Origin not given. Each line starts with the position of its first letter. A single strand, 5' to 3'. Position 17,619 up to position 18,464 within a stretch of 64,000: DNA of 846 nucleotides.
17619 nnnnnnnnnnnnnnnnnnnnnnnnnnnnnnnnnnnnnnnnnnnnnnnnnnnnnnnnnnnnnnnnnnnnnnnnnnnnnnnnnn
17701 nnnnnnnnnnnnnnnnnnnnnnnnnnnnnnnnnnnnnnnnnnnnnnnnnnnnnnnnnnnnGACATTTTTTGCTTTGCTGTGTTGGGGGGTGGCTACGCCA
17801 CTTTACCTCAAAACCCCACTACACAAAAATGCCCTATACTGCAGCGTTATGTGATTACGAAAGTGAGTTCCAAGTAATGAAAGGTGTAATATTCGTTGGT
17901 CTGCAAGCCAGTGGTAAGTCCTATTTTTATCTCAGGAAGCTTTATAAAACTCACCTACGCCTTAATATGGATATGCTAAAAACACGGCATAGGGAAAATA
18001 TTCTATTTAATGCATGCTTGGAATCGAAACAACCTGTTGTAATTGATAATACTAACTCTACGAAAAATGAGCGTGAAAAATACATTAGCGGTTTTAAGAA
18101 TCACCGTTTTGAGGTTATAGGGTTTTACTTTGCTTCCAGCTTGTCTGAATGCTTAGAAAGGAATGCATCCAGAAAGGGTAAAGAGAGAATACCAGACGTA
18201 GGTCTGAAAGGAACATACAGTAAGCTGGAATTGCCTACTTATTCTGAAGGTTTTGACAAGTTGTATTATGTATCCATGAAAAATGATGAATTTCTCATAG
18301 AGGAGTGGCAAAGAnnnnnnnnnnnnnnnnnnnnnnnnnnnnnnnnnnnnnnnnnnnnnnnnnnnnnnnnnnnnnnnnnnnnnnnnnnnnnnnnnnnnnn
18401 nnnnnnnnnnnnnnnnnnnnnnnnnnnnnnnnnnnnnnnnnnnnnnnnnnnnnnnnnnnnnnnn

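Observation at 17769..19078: Overlapping Pnk-like 5'-kinase + Thg1-like protein (TLP) gene pair: candidate RNA 5'-end repair module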

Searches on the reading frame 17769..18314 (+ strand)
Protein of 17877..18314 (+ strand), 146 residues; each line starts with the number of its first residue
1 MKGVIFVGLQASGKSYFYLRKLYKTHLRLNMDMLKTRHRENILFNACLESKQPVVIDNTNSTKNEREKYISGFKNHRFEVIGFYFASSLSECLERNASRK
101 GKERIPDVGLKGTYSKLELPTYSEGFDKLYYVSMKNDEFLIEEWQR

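Call 3: search_protein_families(library=pfam, proteins=[window:17877-18314:+, window:17769-18314:+], max_evalue=0.1)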
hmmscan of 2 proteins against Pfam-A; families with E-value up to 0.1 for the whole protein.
window:17877-18314:+ (146 aa): 5 families
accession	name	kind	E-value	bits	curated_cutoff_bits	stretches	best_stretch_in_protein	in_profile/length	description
PF13671.12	AAA_33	-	2.6e-13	50.9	27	1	43-104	62-123/143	AAA domain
PF13173.12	AAA_14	-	0.00032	21.1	27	1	4-106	5-116/129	AAA domain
PF08433.16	KTI12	-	0.00065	19.7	22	1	36-127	56-147/271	Chromatin associated protein KTI12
PF01591.24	6PF2K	-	0.025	14.4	27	0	54-99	100-145/223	6-phosphofructo-2-kinase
PF06414.18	Zeta_toxin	-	0.051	13.5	22.3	0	44-92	88-140/199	Zeta toxin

window:17769-18314:+ (182 aa): 5 families
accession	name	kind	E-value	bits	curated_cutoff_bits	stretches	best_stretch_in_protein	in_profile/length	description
PF13671.12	AAA_33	-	5.8e-13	49.8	27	1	79-140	62-123/143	AAA domain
PF13173.12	AAA_14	-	0.00059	20.3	27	1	40-141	5-115/129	AAA domain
PF08433.16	KTI12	-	0.0014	18.6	22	1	72-163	56-147/271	Chromatin associated protein KTI12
PF01591.24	6PF2K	-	0.022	14.5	27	0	90-135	100-145/223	6-phosphofructo-2-kinase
PF06414.18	Zeta_toxin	-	0.083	12.8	22.3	0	80-128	88-140/199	Zeta toxin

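Call 4: search_protein_families(library=ncbifam, proteins=[window:17877-18314:+], max_evalue=0.1)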
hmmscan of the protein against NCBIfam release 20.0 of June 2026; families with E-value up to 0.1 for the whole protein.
window:17877-18314:+ (146 aa): 4 families
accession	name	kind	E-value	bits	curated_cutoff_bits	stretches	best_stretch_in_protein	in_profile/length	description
TIGR01663.1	PNK-3'Pase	equivalog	7.2e-10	37.9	502.8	1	4-136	367-504/520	bifunctional polynucleotide phosphatase/kinase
TIGR03574.1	selen_PSTK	equivalog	6.8e-08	32.3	290.5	1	38-128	55-143/249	L-seryl-tRNA(Sec) kinase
TIGR04075.1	bacter_Pnkp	equivalog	0.002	16.4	750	1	47-133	68-156/851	polynucleotide kinase-phosphatase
NF052664.1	HP0135_fam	equivalog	0.064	13.4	85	0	42-65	11-34/43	HP0135 family lipoprotein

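Call 8: find_homologous_proteins(query=window:17877-18314:+)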
Query window:17877-18314:+ (146 aa): 2360 proteins with E <= 0.001 among 2370 candidates; the best 120 are listed.
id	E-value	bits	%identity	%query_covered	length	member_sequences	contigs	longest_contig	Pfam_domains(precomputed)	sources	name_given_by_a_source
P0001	3.2e-92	324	100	100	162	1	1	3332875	PF13671.13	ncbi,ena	-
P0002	6.1e-78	278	84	99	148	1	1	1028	PF13671.13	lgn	-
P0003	2.2e-77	276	83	99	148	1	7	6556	PF13671.13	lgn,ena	-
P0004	7.6e-76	271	82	99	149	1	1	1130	PF13671.13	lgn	-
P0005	8.5e-76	271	81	99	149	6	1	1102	PF13671.13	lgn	-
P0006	2.8e-75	269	81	99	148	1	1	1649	PF13671.13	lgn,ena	-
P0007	1.7e-73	263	79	99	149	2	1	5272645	PF13671.13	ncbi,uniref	ncbi:AAA family ATPase [Microbulbifer sp. CNSA002]|uniref:AAA family ATPase n=1 Tax=Microbulbifer sp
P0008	8.3e-73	261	80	99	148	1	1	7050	PF13671.13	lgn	-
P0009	2.0e-71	256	77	99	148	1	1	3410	PF13671.13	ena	-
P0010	2.3e-70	253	77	99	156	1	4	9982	PF13671.13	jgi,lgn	jgi:predicted kinase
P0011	2.8e-70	253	75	99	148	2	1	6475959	PF13671.13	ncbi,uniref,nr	ncbi:AAA family ATPase [Gynuella sunshinyii]|uniref:Putative kinase n=1 Tax=Gynuella sunshinyii YC62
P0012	3.6e-70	252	78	99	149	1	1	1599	PF13671.13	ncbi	-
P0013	5.5e-70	252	75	99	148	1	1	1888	PF13671.13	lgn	-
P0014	1.5e-69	250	73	99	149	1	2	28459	PF13671.13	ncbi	-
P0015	5.2e-69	249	74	99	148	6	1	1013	PF13671.13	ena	-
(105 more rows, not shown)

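Call 15: find_encoding_contigs(protein=P0001, flank=10000, max_places=3)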
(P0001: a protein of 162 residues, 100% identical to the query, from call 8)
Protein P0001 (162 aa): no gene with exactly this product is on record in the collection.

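Call 16: search_solved_structures(query=window:17877-18314:+, max_evalue=1, show_alignments=4)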
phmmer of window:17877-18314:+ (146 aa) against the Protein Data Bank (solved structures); distinct sequences matched with E-value up to 1: 10.
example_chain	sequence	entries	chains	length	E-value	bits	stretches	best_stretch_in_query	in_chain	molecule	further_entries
3u7g_A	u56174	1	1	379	3e-05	27.4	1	4-140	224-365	Bifunctional polynucleotide phosphatase/kinase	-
3u7e_B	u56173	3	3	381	3e-05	27.4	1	4-140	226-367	Bifunctional polynucleotide phosphatase/kinase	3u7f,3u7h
1yj5_A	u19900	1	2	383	3e-05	27.4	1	4-140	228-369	5' polynucleotide kinase-3' phosphatase catalytic domain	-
3zvn_A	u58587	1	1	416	3.6e-05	27.1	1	4-140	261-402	BIFUNCTIONAL POLYNUCLEOTIDE PHOSPHATASE/KINASE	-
3zvl_A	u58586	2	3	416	3.6e-05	27.1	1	4-140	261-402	BIFUNCTIONAL POLYNUCLEOTIDE PHOSPHATASE/KINASE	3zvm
9drz_A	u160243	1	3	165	0.035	17.5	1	4-100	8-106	p-loop containing nucleoside triphosphatehydrolase protein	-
3a4l_A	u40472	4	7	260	0.035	17.4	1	48-130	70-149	L-seryl-tRNA(Sec) kinase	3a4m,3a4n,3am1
3adb_A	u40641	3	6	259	0.037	17.4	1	52-130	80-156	L-seryl-tRNA(Sec) kinase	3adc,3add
9d8a_A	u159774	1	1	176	0.06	16.7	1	4-99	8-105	Rhizopus azygosporus Kinase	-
9tqb_C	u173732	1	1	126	0.97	12.8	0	29-99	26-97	BLOC-1-related complex subunit 7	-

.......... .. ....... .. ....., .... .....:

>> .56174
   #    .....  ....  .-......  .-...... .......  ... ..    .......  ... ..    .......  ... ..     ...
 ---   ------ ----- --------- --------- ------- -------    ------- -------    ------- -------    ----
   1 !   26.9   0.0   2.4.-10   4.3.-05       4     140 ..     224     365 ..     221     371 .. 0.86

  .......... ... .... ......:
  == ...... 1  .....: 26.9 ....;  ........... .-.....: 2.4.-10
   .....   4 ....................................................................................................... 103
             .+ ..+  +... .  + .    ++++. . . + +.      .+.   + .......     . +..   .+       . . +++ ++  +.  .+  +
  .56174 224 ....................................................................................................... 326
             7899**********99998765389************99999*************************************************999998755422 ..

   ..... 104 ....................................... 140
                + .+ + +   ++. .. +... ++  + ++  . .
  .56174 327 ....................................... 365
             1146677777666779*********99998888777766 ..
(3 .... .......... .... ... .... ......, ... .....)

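Call 20: find_related_loci(query=A1, collection=genome_contigs, flank=6000)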
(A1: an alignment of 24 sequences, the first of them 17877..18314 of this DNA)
Query A1 (146 aa) in genome_contigs; peptide patterns used: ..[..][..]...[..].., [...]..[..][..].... (x = any residue, [..] = any of these).
243 stretches matched a pattern; 198 encode a relative of the query (tblastn E <= 1e-3); the best 80 are kept; 80 distinct loci.
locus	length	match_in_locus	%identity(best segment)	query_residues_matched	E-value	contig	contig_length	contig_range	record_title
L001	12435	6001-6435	73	1-145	8e-75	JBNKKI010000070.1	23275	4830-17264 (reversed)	MAG: Gammaproteobacteria bacterium isolate H1H2.bin.43.orig k141_1395534, whole genome shotgun sequence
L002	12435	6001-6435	73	1-145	3e-74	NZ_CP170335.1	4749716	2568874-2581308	Motilimonas cestriensis strain Spo1_1 chromosome, complete genome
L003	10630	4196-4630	72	1-145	2e-72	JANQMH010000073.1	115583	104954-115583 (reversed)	MAG: Exilibacterium sp. isolate PL25a_bin.9 k99_794694, whole genome shotgun sequence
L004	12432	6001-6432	68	1-144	1e-71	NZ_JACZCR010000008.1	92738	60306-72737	Microbulbifer hainanensis strain NBU-8HK146 Scaffold1_8, whole genome shotgun sequence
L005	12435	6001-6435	70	1-145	4e-71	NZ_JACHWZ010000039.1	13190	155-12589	Microbulbifer rhizosphaerae strain CECT 8799 Ga0372436_39, whole genome shotgun sequence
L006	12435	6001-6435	70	1-145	6e-70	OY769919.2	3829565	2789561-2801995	MAG: uncultured Arenicella sp. isolate daf102a9-ea6e-4cc4-9dbf-21539fb411dc genome assembly, chromosome: 1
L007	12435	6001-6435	70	1-145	2e-69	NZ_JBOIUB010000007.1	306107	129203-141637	Zooshikella sp. RANM57 NODE_7_length_306107_cov_18.680296, whole genome shotgun sequence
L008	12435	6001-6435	68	1-145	1e-69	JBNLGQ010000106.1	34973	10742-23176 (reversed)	MAG: Gammaproteobacteria bacterium isolate C1.bin.13.orig k141_167628, whole genome shotgun sequence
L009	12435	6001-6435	64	1-145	2e-68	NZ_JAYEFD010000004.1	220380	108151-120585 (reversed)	Microbulbifer magnicolonia strain GG15 GG15_ctg04, whole genome shotgun sequence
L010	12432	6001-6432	68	1-144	1e-68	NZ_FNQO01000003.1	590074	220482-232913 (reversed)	Microbulbifer marinus strain CGMCC 1.10657, whole genome shotgun sequence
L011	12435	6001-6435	66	1-145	4e-68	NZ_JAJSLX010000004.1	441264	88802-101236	Sessilibacter corallicola strain C21 Scaffold4_1, whole genome shotgun sequence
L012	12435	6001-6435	71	1-145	7e-68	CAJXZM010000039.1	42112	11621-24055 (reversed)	MAG TPA_asm: uncultured Gammaproteobacteria bacterium isolate SRR3580189_bin.53_MetaBAT_v2.12.1_MAG genome assembly, con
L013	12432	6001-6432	67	1-144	2e-67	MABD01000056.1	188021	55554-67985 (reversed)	Gammaproteobacteria bacterium 45_16_T64 BD02T64_scaffold_65, whole genome shotgun sequence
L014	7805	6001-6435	66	1-145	2e-67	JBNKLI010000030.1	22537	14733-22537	MAG: Candidatus Thiodiazotropha sp. isolate H1H2.bin.19.orig k141_476672, whole genome shotgun sequence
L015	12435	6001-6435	64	1-145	5e-67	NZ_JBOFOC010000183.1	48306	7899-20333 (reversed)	MAG: Microbulbifer sp. isolate WFFMC_MAG_272 k139_257617_flag=0_multi=19.2164_len=48306, whole genome shotgun sequence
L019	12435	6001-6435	63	1-145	3e-65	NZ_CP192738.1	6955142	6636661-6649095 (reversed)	Hahella sp. NBU794 chromosome, complete genome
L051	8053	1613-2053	56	1-146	2e-52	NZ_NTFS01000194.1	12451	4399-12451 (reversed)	Brunnivagina elsteri CCALA 953 scaffold194, whole genome shotgun sequence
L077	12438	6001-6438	51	1-145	4e-49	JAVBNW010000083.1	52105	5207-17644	MAG: Eubacteriales bacterium isolate EPI_MAG_00092 c_000001727773, whole genome shotgun sequence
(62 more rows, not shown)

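Call 36: search_dna_similar(query=window:17877-18314:+, collection=phages, mode=protein, max_evalue=0.001, max_rows=25)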
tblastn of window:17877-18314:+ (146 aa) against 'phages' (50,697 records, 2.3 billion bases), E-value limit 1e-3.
Records with a match: 3; places in all: 3; records where one place covers at least 80% of the query: 0.
Best place of each record, by identity: <60% 3.
By first word of the organism name: Caulobacter 2; Bacillus 1.
By host as written in the record: Caulobacter crescentus CB15 2; Bacillus australimaris sKR4M-27 1.
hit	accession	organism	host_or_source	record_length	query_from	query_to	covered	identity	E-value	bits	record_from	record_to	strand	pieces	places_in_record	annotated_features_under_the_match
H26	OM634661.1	Bacillus phage vB_BauM_KLEB27-3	Bacillus australimaris sKR4M-27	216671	48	137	62%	27.8%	1e-5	49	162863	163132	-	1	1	polynucleotide kinase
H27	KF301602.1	Caulobacter phage Cr30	Caulobacter crescentus CB15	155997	54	131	53%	29.5%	5e-5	47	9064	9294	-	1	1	hypothetical protein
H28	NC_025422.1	Caulobacter phage Cr30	Caulobacter crescentus CB15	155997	54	131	53%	29.5%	5e-5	47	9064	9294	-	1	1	ATPase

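Call 38: search_solved_structures(query=A1, max_evalue=0.1, show_alignments=0)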
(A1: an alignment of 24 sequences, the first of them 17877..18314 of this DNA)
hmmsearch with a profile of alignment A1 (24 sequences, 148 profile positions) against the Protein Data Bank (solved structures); distinct sequences matched with E-value up to 0.1: 14.
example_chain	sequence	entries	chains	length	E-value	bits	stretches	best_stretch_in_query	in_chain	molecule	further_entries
3u7g_A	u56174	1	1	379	2.7e-12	50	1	4-132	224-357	Bifunctional polynucleotide phosphatase/kinase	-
3u7e_B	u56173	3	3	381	2.7e-12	50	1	4-132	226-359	Bifunctional polynucleotide phosphatase/kinase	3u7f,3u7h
1yj5_A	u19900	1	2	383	2.7e-12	50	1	4-132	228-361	5' polynucleotide kinase-3' phosphatase catalytic domain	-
3zvn_A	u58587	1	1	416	3.2e-12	49.7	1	4-132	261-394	BIFUNCTIONAL POLYNUCLEOTIDE PHOSPHATASE/KINASE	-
3zvl_A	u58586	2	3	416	3.2e-12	49.7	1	4-132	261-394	BIFUNCTIONAL POLYNUCLEOTIDE PHOSPHATASE/KINASE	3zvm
9d8a_A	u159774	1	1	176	6.6e-06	29.3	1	4-111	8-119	Rhizopus azygosporus Kinase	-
4gp7_A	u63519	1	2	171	9.7e-06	28.7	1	52-134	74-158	Metallophosphoesterase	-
4gp6_A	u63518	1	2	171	1.4e-05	28.2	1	52-134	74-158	Metallophosphoesterase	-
4jst_A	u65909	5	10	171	1.7e-05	28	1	52-134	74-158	Metallophosphoesterase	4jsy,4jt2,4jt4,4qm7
3adb_A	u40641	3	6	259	2.6e-05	27.3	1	52-138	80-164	L-seryl-tRNA(Sec) kinase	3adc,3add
3a4l_A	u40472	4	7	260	2.7e-05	27.3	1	52-138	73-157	L-seryl-tRNA(Sec) kinase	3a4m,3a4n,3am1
4mde_A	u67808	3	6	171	3.1e-05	27.1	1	52-134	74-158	Metallophosphoesterase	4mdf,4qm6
9drz_A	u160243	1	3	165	4.8e-05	26.5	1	4-101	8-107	p-loop containing nucleoside triphosphatehydrolase protein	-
9tqb_C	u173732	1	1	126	0.077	16.1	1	28-106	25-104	BLOC-1-related complex subunit 7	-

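Call 44: search_protein_families(library=padloc, proteins=[window:17877-18314:+], max_evalue=0.01)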
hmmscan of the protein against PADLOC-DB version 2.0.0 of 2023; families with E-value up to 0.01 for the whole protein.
window:17877-18314:+ (146 aa): 0 families

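Call 46: predict_structure(alignment_id=A1)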
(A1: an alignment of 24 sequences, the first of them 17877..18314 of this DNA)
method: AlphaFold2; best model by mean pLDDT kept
length: 146 residues; sequences in the alignment: 24
mean_pLDDT: 92.2   pTM: 0.87
mean pLDDT of the five models: 92.2, 90.9, 90.2, 89.0, 88.8
residues with pLDDT >= 90: 110; 70-90: 33; 50-70: 3; < 50: 0
segments of 3 or more residues with pLDDT < 50: none
pLDDT, mean of each block of 10 residues (from residue 1): 95 93 95 87 94 87 92 98 94 91 87 92 97 90 88
secondary structure, 60 per line:
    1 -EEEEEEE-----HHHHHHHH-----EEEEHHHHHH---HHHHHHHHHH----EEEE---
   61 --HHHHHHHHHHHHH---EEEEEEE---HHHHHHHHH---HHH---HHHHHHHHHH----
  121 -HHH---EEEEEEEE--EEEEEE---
elements in order: E2-8 H14-21 E27-30 H31-36 H40-49 E54-57 H63-75 E79-85 H89-97 H107-116 E128-135 E138-143

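Call 50: fold_search(model_id=the predicted structure, library=pdb)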
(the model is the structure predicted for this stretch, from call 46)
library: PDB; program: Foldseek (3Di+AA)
matches with E <= 10: 1249; with E <= 0.001: 84
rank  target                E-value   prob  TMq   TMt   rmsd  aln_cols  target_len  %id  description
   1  3zvn_A                2.5e-11  1.00  0.82  0.33   2.5       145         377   26  The structural basis for substrate recognition by mammalian polynucleotide kinase 3' phosphatase (released 2011-11-16)
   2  1yj5_B                1.1e-10  1.00  0.82  0.33   2.5       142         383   25  Molecular architecture of mammalian polynucleotide kinase, a DNA repair enzyme (released 2005-03-15)
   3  3u7f_B                1.3e-10  1.00  0.80  0.32   2.5       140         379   25  Crystal structure of mPNKP catalytic fragment (D170A) bound to single-stranded DNA (TCCTCp) (released 2011-12-14)
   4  3u7g_A                1.5e-10  1.00  0.79  0.32   2.3       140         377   26  Crystal structure of mPNKP catalytic fragment (D170A) bound to single-stranded DNA (TCCTAp) (released 2011-12-14)
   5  1yj5_A                1.7e-10  1.00  0.82  0.33   2.5       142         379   25  Molecular architecture of mammalian polynucleotide kinase, a DNA repair enzyme (released 2005-03-15)
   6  3u7e                  5.6e-10  1.00  0.80  0.32   2.7       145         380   24  Crystal structure of mPNKP catalytic fragment (D170A) (released 2011-12-14)
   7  3zvl                  5.9e-10  1.00  0.80  0.32   2.7       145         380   24  The structural basis for substrate recognition by mammalian polynucleotide kinase 3' phosphatase (released 2011-11-16)
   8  3u7h_B                1.7e-09  1.00  0.78  0.32   2.5       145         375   22  Crystal structure of mPNKP catalytic fragment (D170A) bound to single-stranded DNA (TCCTTp) (released 2011-12-14)
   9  9drz_C                4.7e-09  1.00  0.76  0.70   4.3       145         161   23  Structure of Lichtheimia corymbifera Kinase in complex with GDP and MG (released 2024-10-16)
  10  9drz_A                8.4e-09  1.00  0.75  0.69   4.4       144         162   24  Structure of Lichtheimia corymbifera Kinase in complex with GDP and MG (released 2024-10-16)
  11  9d8a                  9.6e-09  1.00  0.77  0.67   2.8       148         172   22  Structure of Rhizopus azygosporus Kinase in complex with GDP and MG (released 2024-09-11)
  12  4gp6_B                3.7e-08  1.00  0.73  0.64   2.8       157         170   19  Polynucleotide kinase (released 2012-11-14)
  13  4mde_A                1.7e-07  1.00  0.74  0.64   3.4       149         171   19  Structure of bacterial polynucleotide kinase product complex bound to GDP and DNA (released 2013-11-06)
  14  4gp6_A                1.7e-07  1.00  0.72  0.62   2.8       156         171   18  Polynucleotide kinase (released 2012-11-14)
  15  4jt2_B                2.1e-07  1.00  0.73  0.63   3.3       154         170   19  Structure of Clostridium thermocellum polynucleotide kinase bound to CTP (released 2013-08-28)
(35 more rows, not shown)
